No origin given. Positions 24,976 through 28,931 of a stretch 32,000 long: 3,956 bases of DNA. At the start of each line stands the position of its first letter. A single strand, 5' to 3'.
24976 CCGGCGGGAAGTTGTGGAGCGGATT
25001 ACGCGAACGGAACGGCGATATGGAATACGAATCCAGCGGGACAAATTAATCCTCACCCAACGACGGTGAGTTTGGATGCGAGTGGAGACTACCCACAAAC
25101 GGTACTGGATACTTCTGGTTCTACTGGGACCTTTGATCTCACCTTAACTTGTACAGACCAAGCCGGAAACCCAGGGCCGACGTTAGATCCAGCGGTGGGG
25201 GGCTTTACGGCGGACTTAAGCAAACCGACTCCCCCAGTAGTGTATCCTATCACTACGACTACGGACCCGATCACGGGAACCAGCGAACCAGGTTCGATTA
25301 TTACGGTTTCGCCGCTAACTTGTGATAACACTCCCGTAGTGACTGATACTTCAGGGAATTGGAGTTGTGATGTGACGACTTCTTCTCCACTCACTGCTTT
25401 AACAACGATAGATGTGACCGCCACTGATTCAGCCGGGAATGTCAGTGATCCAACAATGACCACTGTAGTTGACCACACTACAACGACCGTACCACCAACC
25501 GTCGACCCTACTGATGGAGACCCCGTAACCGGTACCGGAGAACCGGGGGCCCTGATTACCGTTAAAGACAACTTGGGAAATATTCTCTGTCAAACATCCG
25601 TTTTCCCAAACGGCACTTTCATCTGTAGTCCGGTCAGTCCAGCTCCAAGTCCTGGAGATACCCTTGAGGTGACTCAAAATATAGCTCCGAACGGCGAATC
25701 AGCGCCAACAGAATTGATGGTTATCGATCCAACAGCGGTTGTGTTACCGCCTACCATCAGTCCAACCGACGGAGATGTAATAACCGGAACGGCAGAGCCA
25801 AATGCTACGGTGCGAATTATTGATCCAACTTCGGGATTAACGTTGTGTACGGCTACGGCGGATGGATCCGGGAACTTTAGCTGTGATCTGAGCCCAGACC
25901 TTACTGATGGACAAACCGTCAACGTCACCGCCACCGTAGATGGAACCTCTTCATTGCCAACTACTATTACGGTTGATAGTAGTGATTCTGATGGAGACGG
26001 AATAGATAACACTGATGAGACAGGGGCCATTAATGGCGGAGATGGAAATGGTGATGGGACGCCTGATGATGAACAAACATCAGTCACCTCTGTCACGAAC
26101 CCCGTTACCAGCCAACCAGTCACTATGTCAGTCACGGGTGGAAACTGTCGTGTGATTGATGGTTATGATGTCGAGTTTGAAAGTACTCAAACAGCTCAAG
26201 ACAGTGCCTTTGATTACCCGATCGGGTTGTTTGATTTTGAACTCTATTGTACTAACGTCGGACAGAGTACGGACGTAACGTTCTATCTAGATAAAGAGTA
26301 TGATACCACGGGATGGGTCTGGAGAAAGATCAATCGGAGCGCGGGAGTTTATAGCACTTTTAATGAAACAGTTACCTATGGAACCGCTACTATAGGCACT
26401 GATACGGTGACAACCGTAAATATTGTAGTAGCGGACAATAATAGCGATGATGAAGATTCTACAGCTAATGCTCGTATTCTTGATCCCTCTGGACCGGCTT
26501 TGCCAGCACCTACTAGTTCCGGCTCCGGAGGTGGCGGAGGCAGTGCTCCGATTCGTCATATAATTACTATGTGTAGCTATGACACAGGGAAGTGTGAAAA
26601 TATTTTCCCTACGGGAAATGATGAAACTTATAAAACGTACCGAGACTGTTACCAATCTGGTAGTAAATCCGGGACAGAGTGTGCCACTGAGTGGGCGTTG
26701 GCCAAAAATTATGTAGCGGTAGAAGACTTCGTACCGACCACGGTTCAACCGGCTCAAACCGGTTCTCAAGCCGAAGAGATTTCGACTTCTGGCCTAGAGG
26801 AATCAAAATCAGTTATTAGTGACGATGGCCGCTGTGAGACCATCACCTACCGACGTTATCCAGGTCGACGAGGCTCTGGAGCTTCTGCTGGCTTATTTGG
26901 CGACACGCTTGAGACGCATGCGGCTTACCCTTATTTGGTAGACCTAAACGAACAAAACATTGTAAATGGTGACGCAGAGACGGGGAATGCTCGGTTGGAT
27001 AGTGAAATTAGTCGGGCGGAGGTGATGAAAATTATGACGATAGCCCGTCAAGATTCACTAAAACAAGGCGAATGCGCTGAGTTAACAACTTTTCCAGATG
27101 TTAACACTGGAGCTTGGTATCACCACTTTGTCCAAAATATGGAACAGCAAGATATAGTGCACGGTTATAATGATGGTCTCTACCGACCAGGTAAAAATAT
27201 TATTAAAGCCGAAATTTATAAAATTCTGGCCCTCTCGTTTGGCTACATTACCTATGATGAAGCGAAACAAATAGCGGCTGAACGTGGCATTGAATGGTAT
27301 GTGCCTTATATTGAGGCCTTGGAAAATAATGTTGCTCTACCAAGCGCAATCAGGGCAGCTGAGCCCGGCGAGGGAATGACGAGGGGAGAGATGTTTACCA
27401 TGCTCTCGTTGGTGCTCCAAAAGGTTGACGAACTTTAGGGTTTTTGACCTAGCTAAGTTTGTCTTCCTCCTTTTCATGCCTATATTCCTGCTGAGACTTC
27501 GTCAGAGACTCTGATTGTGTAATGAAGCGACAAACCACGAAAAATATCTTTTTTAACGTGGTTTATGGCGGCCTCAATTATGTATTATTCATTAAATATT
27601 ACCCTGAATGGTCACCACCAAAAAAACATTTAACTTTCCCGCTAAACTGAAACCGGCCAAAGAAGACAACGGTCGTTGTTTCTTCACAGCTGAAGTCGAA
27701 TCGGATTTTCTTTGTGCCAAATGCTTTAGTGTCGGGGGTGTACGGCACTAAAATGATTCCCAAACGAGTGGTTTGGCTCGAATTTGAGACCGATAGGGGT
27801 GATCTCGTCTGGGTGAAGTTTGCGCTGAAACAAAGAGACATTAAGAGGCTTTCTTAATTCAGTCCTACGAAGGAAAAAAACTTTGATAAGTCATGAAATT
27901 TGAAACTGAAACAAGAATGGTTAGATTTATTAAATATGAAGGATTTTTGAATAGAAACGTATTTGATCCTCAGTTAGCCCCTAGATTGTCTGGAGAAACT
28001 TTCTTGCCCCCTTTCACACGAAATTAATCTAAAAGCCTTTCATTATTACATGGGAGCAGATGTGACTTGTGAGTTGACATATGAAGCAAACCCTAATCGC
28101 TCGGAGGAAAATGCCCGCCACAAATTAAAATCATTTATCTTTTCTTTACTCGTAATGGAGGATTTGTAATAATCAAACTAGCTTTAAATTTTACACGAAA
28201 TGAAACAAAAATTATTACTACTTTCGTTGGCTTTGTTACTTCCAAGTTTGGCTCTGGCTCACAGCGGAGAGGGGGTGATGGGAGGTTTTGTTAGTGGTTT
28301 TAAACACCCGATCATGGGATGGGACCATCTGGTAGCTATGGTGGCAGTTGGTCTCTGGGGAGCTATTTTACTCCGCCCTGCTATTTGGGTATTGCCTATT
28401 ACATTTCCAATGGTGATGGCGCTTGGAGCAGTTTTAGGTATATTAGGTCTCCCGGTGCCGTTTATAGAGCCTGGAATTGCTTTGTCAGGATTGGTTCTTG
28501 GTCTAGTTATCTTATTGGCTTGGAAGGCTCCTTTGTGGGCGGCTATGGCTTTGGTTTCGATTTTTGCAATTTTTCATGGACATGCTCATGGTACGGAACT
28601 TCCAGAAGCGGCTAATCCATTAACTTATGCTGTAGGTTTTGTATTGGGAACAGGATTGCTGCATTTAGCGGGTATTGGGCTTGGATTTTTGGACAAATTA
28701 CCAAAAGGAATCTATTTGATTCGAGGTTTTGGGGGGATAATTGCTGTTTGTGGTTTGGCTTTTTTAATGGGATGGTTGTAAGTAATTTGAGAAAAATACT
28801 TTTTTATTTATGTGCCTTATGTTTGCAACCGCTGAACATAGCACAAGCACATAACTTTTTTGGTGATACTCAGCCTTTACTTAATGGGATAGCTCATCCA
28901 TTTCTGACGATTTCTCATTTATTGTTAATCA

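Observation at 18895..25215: Ten-plus apparently nucleotide-perfect 609-bp tandem repeats inside the giant gene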

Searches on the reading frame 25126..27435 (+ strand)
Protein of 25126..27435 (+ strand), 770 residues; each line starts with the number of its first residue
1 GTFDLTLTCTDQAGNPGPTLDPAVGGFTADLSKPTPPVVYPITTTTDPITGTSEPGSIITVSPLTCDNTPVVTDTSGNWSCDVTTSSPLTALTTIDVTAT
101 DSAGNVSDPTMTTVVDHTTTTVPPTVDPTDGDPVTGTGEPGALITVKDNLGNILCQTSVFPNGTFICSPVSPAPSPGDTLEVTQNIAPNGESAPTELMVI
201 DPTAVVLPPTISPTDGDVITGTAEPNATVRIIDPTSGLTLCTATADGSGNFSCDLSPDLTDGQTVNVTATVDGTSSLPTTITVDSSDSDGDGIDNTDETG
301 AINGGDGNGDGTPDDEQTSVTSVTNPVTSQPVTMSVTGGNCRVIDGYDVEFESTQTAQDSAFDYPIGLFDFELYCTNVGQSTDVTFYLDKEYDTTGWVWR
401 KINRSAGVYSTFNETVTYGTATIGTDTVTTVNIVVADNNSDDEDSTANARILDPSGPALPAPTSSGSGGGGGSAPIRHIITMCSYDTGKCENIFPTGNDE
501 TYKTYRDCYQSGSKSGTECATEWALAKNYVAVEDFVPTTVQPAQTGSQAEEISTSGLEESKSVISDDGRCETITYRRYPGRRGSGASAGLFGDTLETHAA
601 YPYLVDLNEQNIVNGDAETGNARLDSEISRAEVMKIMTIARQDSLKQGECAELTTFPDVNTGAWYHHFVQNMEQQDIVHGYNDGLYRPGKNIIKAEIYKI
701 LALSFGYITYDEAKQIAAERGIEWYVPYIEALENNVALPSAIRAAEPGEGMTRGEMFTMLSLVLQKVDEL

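Call 5: search_protein_families(library=pfam, proteins=[window:25126-27435:+], max_evalue=0.01)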
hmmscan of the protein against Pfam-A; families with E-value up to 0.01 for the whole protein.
window:25126-27435:+ (770 aa): 2 families
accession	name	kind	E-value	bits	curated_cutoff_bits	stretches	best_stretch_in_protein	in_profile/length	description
PF17936.7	Big_6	-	3e-35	120.8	27.6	3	214-283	12-81/83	Bacterial Ig domain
PF00395.25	SLH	-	3.6e-08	33.7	20.8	1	655-696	1-42/44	S-layer homology domain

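Call 50: search_protein_families(library=ncbifam, proteins=[window:25126-27435:+], max_evalue=0.01)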
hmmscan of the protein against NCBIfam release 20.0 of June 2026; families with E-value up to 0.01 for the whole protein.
window:25126-27435:+ (770 aa): 2 families
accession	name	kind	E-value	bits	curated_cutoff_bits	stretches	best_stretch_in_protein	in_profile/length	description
NF040520.1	Ig_like_BLP2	equivalog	4.1e-18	64.9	750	1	49-279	269-499/730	Ig-like repeat protein Blp2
NF041766.1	choice_anch_U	domain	1.7e-10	41.6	32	1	360-459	3-92/92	choice-of-anchor U domain-containing protein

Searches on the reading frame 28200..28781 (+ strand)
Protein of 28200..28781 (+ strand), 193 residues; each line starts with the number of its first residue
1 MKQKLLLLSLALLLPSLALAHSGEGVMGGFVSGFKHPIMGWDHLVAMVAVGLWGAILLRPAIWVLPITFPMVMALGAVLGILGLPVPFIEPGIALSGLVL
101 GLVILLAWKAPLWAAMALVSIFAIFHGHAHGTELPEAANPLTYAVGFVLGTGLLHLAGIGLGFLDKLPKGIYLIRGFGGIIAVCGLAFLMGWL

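Call 8: search_protein_families(library=pfam, proteins=[window:28200-28781:+], max_evalue=0.001)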
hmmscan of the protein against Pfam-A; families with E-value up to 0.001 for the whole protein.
window:28200-28781:+ (193 aa): 2 families
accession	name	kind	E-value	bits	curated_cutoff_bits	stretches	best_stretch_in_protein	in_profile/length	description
PF04955.18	HupE_UreJ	-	5e-59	199.2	23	1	11-187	3-178/179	HupE / UreJ protein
PF13795.12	HupE_UreJ_2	-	0.00088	19.4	24.5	0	31-136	3-115/156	HupE / UreJ protein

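Call 11: find_encoding_contigs(protein=window:28200-28781:+, flank=10000)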
Protein window:28200-28781:+ (193 aa): no gene with exactly this product is on record in the collection.
